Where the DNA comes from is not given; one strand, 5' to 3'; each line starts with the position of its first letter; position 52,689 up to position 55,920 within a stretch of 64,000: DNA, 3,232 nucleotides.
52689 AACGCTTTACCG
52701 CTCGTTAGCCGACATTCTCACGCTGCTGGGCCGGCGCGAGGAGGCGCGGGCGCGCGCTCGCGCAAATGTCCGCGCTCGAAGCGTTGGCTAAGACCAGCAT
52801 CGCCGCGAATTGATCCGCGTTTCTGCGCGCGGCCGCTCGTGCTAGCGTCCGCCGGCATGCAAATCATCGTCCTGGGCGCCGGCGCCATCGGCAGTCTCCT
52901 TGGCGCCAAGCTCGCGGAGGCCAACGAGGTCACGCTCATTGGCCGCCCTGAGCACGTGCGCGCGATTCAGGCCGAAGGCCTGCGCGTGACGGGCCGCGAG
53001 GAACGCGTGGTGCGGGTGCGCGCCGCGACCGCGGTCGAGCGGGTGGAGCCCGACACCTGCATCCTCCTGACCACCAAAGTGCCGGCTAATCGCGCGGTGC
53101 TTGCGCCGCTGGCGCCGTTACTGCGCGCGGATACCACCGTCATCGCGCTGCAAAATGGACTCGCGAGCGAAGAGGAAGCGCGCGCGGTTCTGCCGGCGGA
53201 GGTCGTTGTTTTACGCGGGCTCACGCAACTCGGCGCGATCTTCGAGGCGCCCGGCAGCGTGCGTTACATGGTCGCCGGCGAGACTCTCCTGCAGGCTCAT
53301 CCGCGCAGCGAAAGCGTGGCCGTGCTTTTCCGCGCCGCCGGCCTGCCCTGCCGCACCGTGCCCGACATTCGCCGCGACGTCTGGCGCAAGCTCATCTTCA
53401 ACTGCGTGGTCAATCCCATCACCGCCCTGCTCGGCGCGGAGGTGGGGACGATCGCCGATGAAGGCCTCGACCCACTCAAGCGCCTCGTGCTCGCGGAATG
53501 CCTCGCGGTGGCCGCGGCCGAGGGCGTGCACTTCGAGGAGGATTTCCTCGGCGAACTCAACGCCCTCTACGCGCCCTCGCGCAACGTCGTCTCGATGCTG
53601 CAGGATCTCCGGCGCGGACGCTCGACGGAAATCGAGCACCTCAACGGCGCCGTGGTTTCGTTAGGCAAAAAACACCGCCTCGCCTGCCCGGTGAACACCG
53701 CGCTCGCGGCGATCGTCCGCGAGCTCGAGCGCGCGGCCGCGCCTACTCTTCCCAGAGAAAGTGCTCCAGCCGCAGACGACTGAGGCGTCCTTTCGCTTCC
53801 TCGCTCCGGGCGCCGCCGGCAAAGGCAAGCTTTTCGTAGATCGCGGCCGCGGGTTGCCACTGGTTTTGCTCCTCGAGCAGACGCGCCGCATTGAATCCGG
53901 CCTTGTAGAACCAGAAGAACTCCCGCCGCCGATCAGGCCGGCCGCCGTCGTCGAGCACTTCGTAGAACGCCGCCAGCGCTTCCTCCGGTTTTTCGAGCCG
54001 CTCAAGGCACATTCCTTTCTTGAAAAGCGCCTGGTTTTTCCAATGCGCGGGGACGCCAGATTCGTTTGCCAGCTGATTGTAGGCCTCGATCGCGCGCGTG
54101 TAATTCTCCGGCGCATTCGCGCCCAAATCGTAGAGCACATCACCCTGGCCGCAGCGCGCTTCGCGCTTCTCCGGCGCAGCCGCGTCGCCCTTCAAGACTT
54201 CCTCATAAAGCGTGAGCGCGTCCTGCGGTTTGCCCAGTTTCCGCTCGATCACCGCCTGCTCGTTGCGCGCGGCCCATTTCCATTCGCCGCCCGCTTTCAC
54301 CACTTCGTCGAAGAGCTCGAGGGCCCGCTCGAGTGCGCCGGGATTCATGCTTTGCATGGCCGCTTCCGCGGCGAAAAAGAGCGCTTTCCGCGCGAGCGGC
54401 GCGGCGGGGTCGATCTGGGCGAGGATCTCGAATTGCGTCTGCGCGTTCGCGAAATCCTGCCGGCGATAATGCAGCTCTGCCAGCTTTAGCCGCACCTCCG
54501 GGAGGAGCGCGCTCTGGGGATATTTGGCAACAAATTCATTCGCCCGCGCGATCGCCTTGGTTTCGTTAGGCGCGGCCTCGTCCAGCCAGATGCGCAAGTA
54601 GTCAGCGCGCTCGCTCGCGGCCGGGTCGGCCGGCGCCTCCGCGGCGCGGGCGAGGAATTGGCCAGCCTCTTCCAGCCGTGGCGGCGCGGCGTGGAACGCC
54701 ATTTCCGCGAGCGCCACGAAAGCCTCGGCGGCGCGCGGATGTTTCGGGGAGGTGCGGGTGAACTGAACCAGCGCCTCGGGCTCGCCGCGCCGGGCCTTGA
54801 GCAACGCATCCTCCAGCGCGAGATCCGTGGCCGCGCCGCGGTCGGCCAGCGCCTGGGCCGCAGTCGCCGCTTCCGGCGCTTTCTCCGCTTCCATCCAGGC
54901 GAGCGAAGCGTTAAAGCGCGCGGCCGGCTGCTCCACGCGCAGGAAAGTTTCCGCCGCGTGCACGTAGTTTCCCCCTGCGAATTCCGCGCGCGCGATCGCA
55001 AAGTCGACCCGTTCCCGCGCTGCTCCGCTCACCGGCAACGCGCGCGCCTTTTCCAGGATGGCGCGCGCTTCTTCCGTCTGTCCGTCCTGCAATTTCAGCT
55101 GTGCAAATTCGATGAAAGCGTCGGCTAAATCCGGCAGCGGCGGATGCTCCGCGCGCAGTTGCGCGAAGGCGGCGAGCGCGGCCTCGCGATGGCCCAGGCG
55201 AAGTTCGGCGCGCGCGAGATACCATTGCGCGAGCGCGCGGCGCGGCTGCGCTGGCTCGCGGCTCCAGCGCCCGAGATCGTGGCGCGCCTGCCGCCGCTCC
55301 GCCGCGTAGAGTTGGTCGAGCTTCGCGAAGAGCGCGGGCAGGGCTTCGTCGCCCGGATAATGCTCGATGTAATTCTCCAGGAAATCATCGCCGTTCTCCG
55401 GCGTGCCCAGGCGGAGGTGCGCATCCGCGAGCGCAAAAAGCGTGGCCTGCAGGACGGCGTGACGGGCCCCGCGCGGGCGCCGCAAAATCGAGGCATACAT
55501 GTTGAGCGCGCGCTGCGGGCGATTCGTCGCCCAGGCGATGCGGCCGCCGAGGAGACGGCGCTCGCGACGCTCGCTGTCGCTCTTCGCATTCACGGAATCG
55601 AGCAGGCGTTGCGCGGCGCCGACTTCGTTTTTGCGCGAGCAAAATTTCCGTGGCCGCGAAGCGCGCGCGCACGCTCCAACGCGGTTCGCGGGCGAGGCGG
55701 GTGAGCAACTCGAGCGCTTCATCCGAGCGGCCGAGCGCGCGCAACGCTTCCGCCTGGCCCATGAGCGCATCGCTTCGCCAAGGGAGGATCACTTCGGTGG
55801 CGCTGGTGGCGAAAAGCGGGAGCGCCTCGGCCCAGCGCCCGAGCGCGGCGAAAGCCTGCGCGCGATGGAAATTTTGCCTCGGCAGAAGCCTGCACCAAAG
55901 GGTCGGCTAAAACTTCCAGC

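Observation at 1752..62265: Strongly over-represented octamer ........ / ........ (consensus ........[G/C]C) scattered through genes, stop codons and a terminator flank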

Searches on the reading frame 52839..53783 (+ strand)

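Call 31: search_protein_families(library=pfam, proteins=[window:52839-53783:+], max_evalue=0.001)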
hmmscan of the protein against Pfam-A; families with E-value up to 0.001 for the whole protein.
window:52839-53783:+ (314 aa): 3 families
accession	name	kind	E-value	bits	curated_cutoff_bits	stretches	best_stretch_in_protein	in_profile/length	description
PF08546.17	ApbA_C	-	2.7e-34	118.7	22.7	1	176-297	1-125/125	Ketopantoate reductase PanE/ApbA C terminal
PF02558.23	ApbA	-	1.9e-31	109.1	22.2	1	9-154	1-148/150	Ketopantoate reductase PanE/ApbA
PF03807.23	F420_oxidored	-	0.00052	21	21.6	0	9-106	2-93/94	NADP oxidoreductase coenzyme F420-dependent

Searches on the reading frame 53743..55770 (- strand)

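Call 10: search_protein_families(library=pfam, proteins=[window:53743-55770:-])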
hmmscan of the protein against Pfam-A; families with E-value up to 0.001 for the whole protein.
window:53743-55770:- (675 aa): 9 families
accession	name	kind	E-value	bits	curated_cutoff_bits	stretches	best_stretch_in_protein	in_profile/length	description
PF13174.12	TPR_6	-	2e-18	66.2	26.3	0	181-210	2-31/33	Tetratricopeptide repeat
PF13432.12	TPR_16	-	2.4e-15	57.1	32.7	2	505-567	3-57/65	Tetratricopeptide repeat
PF13428.12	TPR_14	-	1.2e-10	41.4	23.5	0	424-464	1-41/44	Tetratricopeptide repeat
PF13424.12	TPR_12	-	1.1e-08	35.6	30.1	0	480-527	26-73/77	Tetratricopeptide repeat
PF07719.23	TPR_2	-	5.9e-08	32.7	27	0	501-527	3-29/34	Tetratricopeptide repeat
PF00515.34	TPR_1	-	3.1e-05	24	27.8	0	581-606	3-28/34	Tetratricopeptide repeat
PF13525.12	YfiO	-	5.2e-05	23.5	25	0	405-475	23-93/203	Outer membrane lipoprotein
PF13181.12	TPR_8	-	0.0002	21.7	25.7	0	580-606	2-28/34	Tetratricopeptide repeat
PF10602.15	RPN7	-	0.00065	19.9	29.6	0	190-280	47-140/174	26S proteasome subunit RPN7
